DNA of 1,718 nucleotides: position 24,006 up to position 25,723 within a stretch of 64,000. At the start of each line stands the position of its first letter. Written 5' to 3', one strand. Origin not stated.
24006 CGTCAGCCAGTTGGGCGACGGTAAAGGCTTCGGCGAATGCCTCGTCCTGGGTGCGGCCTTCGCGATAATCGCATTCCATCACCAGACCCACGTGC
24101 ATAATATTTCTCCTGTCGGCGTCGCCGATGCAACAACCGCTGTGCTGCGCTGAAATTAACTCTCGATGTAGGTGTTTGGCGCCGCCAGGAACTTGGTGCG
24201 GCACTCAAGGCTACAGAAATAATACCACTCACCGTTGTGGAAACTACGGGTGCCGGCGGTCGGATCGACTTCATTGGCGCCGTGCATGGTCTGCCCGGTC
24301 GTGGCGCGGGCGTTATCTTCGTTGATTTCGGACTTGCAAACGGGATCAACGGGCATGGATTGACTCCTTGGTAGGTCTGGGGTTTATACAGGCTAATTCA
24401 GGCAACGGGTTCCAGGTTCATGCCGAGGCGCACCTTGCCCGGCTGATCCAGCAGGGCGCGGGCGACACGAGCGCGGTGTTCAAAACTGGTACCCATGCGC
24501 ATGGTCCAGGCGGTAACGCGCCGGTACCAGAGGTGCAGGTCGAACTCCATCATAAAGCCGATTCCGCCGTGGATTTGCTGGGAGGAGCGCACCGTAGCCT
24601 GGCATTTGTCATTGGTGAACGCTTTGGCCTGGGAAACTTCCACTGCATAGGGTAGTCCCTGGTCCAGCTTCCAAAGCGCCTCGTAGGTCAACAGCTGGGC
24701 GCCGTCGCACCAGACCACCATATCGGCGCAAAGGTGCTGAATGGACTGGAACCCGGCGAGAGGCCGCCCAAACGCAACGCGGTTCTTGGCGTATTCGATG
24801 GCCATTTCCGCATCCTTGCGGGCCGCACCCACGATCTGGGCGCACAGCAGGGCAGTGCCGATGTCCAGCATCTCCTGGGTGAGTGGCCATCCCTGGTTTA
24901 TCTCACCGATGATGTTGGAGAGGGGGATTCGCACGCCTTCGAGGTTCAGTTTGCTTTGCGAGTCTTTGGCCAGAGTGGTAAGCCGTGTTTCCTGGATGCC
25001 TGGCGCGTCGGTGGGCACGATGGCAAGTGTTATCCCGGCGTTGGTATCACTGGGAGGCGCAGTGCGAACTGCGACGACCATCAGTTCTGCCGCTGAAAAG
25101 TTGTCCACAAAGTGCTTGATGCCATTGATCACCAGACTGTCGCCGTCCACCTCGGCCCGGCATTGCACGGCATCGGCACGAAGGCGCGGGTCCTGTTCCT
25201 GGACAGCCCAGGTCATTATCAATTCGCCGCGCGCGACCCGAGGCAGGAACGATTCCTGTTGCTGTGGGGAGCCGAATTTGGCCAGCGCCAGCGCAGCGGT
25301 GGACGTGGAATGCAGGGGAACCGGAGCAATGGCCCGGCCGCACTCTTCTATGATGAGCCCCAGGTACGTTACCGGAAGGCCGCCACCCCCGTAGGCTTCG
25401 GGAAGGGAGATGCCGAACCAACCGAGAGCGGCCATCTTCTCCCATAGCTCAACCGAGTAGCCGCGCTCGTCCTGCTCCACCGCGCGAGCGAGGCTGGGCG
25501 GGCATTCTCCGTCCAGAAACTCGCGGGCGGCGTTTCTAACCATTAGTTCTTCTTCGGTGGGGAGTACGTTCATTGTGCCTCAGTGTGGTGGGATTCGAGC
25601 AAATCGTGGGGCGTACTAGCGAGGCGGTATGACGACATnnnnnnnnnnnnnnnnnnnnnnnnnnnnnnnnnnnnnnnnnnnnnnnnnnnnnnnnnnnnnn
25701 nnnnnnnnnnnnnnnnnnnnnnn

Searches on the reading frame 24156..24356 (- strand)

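Call 58: search_protein_families(library=pfam, proteins=[window:24156-24356:-], max_evalue=0.001)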
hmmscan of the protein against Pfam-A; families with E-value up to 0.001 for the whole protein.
window:24156-24356:- (66 aa): 1 family
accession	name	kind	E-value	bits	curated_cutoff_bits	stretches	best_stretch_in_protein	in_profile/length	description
PF04945.19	YHS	-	4.2e-09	36.7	30.3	1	41-64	21-44/47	YHS domain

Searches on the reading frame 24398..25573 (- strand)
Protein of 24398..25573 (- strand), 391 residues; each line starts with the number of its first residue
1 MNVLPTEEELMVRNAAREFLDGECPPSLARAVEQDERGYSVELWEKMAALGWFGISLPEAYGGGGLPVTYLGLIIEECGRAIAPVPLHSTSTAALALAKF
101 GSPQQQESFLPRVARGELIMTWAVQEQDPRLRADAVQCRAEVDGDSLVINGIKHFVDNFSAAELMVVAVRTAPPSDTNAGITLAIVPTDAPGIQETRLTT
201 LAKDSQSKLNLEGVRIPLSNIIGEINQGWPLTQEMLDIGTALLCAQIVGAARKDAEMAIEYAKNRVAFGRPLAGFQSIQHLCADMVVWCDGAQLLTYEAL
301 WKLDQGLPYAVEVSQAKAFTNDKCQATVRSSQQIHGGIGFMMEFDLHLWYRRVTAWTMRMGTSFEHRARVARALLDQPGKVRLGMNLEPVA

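Call 4: search_protein_families(library=pfam, proteins=[window:24398-25573:-], max_evalue=1)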
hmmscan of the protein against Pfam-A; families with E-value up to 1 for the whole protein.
window:24398-25573:- (391 aa): 5 families
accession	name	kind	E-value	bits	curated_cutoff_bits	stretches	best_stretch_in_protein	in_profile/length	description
PF00441.29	Acyl-CoA_dh_1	-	5.7e-31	108.1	22.4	1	226-375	1-150/150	Acyl-CoA dehydrogenase, C-terminal domain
PF02771.21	Acyl-CoA_dh_N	-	1.5e-27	96.7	22.9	1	6-117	1-113/113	Acyl-CoA dehydrogenase, N-terminal domain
PF02770.24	Acyl-CoA_dh_M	-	3.4e-09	37.2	33.3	1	134-203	14-84/97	Acyl-CoA dehydrogenase, middle domain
PF08028.16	Acyl-CoA_dh_2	-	3.6e-09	37.4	22.7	1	242-357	2-127/134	Acyl-CoA dehydrogenase, C-terminal domain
PF06223.18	Phage_tail_T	-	0.13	13.1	25.9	1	230-254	16-40/73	Minor tail protein T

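Call 53: search_solved_structures(query=window:24398-25573:-, max_evalue=1e-20)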
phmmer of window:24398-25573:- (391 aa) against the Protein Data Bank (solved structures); distinct sequences matched with E-value up to 1e-20: 69 (the best 60 are shown).
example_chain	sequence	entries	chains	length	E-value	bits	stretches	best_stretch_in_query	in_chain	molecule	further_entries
4u83_A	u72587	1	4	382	5.5e-49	170.3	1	4-374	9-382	Acyl-CoA dehydrogenase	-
5ol2_C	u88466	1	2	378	6.9e-49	169.9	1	11-371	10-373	Acyl-CoA dehydrogenase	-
1jqi_A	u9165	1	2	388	5.5e-46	160.4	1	7-375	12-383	short chain acyl-CoA dehydrogenase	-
4m9a_A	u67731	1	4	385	1.1e-45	159.4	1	2-373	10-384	Acyl-CoA dehydrogenase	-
4n5f_A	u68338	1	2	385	8e-45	156.6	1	2-373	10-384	Putative acyl-CoA dehydrogenase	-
5lnx_A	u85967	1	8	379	1.1e-44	156.2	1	6-374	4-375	Acyl-CoA dehydrogenase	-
6fah_C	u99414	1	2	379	5.5e-44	153.8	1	7-371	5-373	Caffeyl-CoA reductase-Etf complex subunit CarC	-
7y0a_A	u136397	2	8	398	9.7e-44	153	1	5-375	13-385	Short-chain specific acyl-CoA dehydrogenase, mitochondrial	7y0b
8sgs_A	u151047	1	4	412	1.2e-43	152.7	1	5-375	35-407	Short-chain specific acyl-CoA dehydrogenase, mitochondrial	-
4iv6_A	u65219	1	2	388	2.1e-43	151.9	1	4-377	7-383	Acyl-CoA dehydrogenase FadE3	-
1ukw_A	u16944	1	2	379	2.2e-43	151.8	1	6-375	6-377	acyl-CoA dehydrogenase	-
4l1f_A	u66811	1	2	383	2.9e-43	151.4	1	6-376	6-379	Acyl-CoA dehydrogenase domain protein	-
2vig_A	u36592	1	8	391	5.6e-43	150.5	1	5-375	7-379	SHORT-CHAIN SPECIFIC ACYL-COA DEHYDROGENASE,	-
1ws9_A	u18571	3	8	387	6.7e-43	150.2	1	8-376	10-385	acyl-CoA dehydrogenase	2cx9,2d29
7p98_A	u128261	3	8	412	1.3e-41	146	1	6-386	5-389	Short-chain acyl-CoA dehydrogenase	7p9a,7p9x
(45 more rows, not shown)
